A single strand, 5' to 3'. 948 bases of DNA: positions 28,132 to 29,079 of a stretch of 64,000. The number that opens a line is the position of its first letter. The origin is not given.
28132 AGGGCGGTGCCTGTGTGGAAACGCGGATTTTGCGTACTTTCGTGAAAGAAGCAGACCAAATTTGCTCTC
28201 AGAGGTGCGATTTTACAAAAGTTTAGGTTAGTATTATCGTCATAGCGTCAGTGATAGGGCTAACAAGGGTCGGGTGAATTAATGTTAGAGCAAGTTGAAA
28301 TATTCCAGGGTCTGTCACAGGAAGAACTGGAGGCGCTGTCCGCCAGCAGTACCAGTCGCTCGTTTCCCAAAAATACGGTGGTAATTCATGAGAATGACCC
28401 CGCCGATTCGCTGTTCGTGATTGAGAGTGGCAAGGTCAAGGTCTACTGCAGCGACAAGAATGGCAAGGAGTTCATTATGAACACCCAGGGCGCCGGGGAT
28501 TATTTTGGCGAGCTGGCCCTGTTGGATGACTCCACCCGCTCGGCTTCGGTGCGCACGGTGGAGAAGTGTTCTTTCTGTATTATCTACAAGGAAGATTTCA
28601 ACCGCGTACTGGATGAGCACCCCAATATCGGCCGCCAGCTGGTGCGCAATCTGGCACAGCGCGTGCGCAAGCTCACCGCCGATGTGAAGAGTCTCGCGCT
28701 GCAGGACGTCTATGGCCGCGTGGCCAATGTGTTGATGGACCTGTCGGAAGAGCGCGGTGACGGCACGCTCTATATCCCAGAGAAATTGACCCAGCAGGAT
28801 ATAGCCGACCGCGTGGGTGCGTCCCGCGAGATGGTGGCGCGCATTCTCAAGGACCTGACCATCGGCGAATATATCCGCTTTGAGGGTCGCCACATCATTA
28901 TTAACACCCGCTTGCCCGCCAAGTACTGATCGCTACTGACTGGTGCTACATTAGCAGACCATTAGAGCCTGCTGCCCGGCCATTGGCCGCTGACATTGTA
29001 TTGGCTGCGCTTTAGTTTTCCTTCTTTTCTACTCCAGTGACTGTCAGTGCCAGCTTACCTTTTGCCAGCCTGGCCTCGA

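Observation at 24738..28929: Predicted cGMP (not cAMP) signalling module: HK - REC - REC/cyclase operon with a divergent CRP-family receptor, inserted between lysS and xseA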

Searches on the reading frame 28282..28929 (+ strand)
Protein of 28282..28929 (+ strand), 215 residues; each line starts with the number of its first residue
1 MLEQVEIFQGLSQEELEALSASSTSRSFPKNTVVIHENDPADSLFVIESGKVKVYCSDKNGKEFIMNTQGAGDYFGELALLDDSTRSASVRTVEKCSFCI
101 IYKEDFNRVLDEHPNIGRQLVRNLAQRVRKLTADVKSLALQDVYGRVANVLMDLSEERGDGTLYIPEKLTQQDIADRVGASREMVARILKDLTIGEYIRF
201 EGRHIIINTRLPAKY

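Call 3: search_protein_families(library=pfam, proteins=[window:28282-28929:+], max_evalue=0.01)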
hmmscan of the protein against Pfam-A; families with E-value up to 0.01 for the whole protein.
window:28282-28929:+ (215 aa): 8 families
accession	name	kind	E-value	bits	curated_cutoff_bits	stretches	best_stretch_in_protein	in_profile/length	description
PF00027.35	cNMP_binding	-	3.4e-27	94.7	27.5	1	26-113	2-89/89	Cyclic nucleotide-binding domain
PF13545.12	HTH_Crp_2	-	1.8e-12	47.5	27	1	145-208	1-62/70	Crp-like helix-turn-helix domain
PF00325.26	Crp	-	2.2e-07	30.9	21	1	168-192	2-26/32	Bacterial regulatory proteins, crp family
PF04545.22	Sigma70_r4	-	0.00096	19.1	24.1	1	167-190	19-42/50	Sigma-70, region 4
PF13412.12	HTH_24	-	0.0014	18.6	21.9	1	168-193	17-42/48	Winged helix-turn-helix DNA-binding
PF24270.1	HTH_Cmi2_C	-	0.0027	18.4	27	0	122-194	30-114/125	Cmi2, C-terminal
PF15977.11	HTH_46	-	0.0041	17.5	29.3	1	174-212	29-67/68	Winged helix-turn-helix DNA binding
PF01381.28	HTH_3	-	0.0051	17.3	23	0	168-191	9-32/55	Helix-turn-helix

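Call 4: search_protein_families(library=ncbifam, proteins=[window:28282-28929:+], max_evalue=0.01)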
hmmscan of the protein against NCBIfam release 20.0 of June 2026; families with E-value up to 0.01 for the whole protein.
window:28282-28929:+ (215 aa): 14 families
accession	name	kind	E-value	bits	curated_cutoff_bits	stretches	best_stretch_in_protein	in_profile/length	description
NF008732.0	PRK11753.1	equivalog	1.9e-39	135.4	266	1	11-207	11-210/214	cAMP-activated global transcriptional regulator CRP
NF006901.0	PRK09392.1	equivalog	1.7e-23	83.1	211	1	3-209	10-213/236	transcriptional activator FtrB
NF058543.1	ActPatMycb56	equivalog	4.4e-16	58.6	460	1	5-132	1-126/317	acetyltransferase Pat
NF050806.1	TransRegFixKCaul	equivalog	7.6e-15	54.7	300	1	18-199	18-195/215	transcriptional regulator FixK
NF008365.0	PRK11161.1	subfamily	6.3e-14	51.9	228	1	9-209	32-235/250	fumarate/nitrate reduction transcriptional regulator Fnr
NF041163.2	encap_f2b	equivalog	5.9e-13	48.7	400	1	2-127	73-200/450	family 2B encapsulin nanocompartment shell protein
NF053664.1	TransRegPtrACyano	equivalog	2.2e-12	46.7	300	1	42-208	28-191/196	Crp/Fnr family transcriptional regulator PtrA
NF007707.0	PRK10402.1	subfamily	4.1e-12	46.2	180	1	22-207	30-208/226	transcriptional regulator YeiL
TIGR03697.1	NtcA_cyano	equivalog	8.9e-12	45.2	244.95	1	35-208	5-183/193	global nitrogen regulator NtcA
TIGR03896.1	cyc_nuc_ocin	subfamily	9.5e-12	44.9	161.05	1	7-129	145-267/317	bacteriocin-type transport-associated protein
NF052518.1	TransRegLdrP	equivalog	2.8e-10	40.5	300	1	30-200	6-171/195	transcriptional regulator LdrP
NF010499.0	PRK13918.1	equivalog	6e-09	35.7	274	1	32-199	21-183/205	CRP/FNR family transcriptional regulator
NF045989.1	TransRegFnrLRhodb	equivalog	3.1e-05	23.3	300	1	13-207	26-225/245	transcriptional regulator FnrL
NF050815.1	TransActFtrBCaul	equivalog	8.1e-05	22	300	1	4-192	13-199/251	transcriptional activator FtrB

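Call 15: search_solved_structures(query=window:28282-28929:+, max_evalue=1e-10, show_alignments=5)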
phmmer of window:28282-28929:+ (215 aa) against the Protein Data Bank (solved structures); distinct sequences matched with E-value up to 1e-10: 78 (the best 60 are shown).
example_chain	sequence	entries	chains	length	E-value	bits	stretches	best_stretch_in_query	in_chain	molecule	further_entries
3h3u_A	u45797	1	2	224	8.2e-33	117.2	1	3-208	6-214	PROBABLE TRANSCRIPTIONAL REGULATORY PROTEIN (PROBABLY CRP/FNR-FAMILY)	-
3mzh_A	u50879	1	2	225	8.3e-33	117.2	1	3-208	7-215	PROBABLE TRANSCRIPTIONAL REGULATORY PROTEIN (PROBABLY CRP/FNR-FAMILY)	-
3d0s_A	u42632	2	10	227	8.6e-33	117.1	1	3-208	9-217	TRANSCRIPTIONAL REGULATORY PROTEIN | PROBABLE TRANSCRIPTIONAL REGULATORY PROTEIN (PROBABLY CRP/ FNR-FAMILY)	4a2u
3i54_A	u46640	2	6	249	1.2e-32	116.7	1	3-208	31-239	Transcriptional regulator, Crp/Fnr family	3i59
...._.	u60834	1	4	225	1.8e-31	112.9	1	2-207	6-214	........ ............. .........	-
4byy_A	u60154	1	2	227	1.8e-31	112.8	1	2-207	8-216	TRANSCRIPTIONAL REGULATOR, CRP/FNR FAMILY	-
3r6s_A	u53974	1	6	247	2.5e-31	112.4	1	2-207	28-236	transcription regulator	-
9p74_A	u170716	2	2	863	3.4e-30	108.7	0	2-111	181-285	cGMP-dependent protein kinase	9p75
4rz7_A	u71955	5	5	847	3.4e-30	108.6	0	2-111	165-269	cGMP-dependent protein kinase, putative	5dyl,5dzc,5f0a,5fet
5ezr_A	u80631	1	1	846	3.5e-30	108.6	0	2-111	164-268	cGMP-dependent protein kinase, putative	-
5dyk_A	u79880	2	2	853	1.7e-27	99.8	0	2-111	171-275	CGMP-dependent protein kinase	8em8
9ya0_MA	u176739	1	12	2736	4.3e-27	98.5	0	5-111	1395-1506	PCR12, TGME49_219070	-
1hw5_A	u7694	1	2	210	1.1e-26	97.2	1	26-207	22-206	CATABOLITE GENE ACTIVATOR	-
4i0b_A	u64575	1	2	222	1.3e-26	97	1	26-207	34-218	Catabolite gene activator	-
4bh9_A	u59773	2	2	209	1.5e-26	96.8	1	26-207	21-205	cAMP-activated global transcriptional regulator CRP | CAMP RECEPTOR PROTEIN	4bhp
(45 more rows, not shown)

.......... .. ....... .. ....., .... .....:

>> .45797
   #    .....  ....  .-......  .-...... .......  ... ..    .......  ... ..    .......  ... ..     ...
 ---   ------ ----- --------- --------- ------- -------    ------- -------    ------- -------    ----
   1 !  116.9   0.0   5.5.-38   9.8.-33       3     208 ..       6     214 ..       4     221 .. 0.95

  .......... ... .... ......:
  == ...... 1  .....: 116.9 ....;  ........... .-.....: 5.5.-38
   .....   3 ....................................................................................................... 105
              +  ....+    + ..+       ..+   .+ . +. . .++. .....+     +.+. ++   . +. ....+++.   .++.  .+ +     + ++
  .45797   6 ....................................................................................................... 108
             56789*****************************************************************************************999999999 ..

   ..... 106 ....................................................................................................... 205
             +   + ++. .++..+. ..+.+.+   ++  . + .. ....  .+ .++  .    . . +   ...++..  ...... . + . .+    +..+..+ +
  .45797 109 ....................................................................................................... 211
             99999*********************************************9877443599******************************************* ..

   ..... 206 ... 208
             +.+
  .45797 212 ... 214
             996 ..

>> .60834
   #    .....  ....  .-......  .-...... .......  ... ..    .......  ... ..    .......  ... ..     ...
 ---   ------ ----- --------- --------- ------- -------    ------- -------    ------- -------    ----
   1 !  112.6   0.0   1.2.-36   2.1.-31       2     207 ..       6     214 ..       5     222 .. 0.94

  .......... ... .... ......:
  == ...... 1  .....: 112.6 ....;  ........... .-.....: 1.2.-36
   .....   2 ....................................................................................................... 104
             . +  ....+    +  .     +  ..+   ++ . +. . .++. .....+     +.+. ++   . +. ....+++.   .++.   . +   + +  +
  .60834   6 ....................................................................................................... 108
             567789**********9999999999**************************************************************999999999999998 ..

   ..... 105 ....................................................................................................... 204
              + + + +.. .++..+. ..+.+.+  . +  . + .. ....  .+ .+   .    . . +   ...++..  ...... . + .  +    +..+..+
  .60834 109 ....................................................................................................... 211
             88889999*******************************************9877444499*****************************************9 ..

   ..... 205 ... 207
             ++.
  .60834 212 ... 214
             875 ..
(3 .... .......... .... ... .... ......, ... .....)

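Call 31: find_homologous_proteins(query=window:28282-28929:+, max_evalue=1e-20)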
Query window:28282-28929:+ (215 aa): 7722 proteins with E <= 1e-20 among 8000 candidates; the best 120 are listed.
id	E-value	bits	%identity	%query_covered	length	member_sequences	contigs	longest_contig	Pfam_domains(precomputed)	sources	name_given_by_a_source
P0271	8.3e-134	462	100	100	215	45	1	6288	PF13545.13,PF00027.36,PF00325.27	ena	-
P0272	1.7e-130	451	97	100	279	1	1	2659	PF13545.13,PF00027.36,PF00325.27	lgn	-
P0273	8.2e-128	442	95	100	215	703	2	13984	PF13545.13,PF00027.36,PF00325.27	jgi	-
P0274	1.4e-126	438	94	100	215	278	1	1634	PF13545.13,PF00027.36,PF00325.27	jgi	-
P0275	2.9e-126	437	93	100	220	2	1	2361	PF13545.13,PF00027.36,PF00325.27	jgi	-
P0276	8.9e-126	435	93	100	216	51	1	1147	PF13545.13,PF00027.36,PF00325.27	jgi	jgi:CRP/FNR family cyclic AMP-dependent transcriptional regulator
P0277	2.4e-123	427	90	100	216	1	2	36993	PF13545.13,PF00027.36,PF00325.27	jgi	jgi:CRP/FNR family cyclic AMP-dependent transcriptional regulator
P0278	2.4e-123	427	89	100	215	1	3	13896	PF13545.13,PF00027.36,PF00325.27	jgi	jgi:CRP/FNR family transcriptional regulator, cyclic AMP receptor protein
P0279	2.9e-123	427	91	100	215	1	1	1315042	PF13545.13,PF00027.36,PF00325.27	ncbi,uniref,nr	ncbi:Crp/Fnr family transcriptional regulator [Halieaceae bacterium IMCC14734]|uniref:Crp/Fnr family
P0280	3.5e-123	427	90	100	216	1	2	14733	PF13545.13,PF00027.36,PF00325.27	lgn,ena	-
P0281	4.2e-123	427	91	100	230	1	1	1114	PF13545.13,PF00027.36,PF00325.27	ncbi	-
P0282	9.1e-123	426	90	100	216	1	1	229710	PF13545.13,PF00027.36,PF00325.27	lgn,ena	-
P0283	9.3e-123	425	90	100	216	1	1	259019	PF13545.13,PF00027.36,PF00325.27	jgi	-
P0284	1.2e-122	425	90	100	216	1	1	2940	PF13545.13,PF00027.36,PF00325.27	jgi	jgi:CRP/FNR family cyclic AMP-dependent transcriptional regulator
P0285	1.2e-122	425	90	100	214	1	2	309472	PF13545.13,PF00027.36,PF00325.27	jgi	jgi:CRP/FNR family cyclic AMP-dependent transcriptional regulator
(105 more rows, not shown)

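Call 78: find_related_loci(query=A4, collection=metagenome_contigs, flank=5000)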
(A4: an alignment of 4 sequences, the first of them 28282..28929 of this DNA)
Query A4 (215 aa) in metagenome_contigs; peptide patterns used: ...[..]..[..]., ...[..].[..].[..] (x = any residue, [..] = any of these).
600 stretches matched a pattern (row limit reached: there are more); 254 encode a relative of the query (tblastn E <= 1e-3); the best 80 are kept; 80 distinct loci.
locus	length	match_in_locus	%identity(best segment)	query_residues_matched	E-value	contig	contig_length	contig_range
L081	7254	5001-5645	99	1-215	3e-144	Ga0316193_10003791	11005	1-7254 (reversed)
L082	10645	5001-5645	98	1-215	6e-142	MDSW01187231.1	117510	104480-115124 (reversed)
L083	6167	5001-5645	96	1-215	3e-141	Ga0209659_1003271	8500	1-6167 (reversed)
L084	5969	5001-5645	97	1-215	4e-141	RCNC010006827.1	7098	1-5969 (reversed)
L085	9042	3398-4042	96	1-215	3e-141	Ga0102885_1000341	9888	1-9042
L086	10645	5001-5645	96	1-215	3e-141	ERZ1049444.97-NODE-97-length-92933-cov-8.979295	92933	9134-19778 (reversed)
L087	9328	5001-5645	97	1-215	1e-140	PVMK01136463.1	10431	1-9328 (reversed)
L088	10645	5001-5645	97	1-215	9e-141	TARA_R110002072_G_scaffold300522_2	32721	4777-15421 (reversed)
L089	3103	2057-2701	96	1-215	2e-146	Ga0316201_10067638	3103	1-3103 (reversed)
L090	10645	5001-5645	97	1-215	8e-141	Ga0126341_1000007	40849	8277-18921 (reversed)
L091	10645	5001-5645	96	1-215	2e-140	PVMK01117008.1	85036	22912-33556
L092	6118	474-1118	95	1-215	6e-140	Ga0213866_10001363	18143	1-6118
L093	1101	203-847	97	1-215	3e-154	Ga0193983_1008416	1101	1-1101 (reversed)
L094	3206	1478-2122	96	1-215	1e-145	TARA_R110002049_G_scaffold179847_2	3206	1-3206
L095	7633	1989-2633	96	1-215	5e-140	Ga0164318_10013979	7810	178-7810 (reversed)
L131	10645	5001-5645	94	1-215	4e-137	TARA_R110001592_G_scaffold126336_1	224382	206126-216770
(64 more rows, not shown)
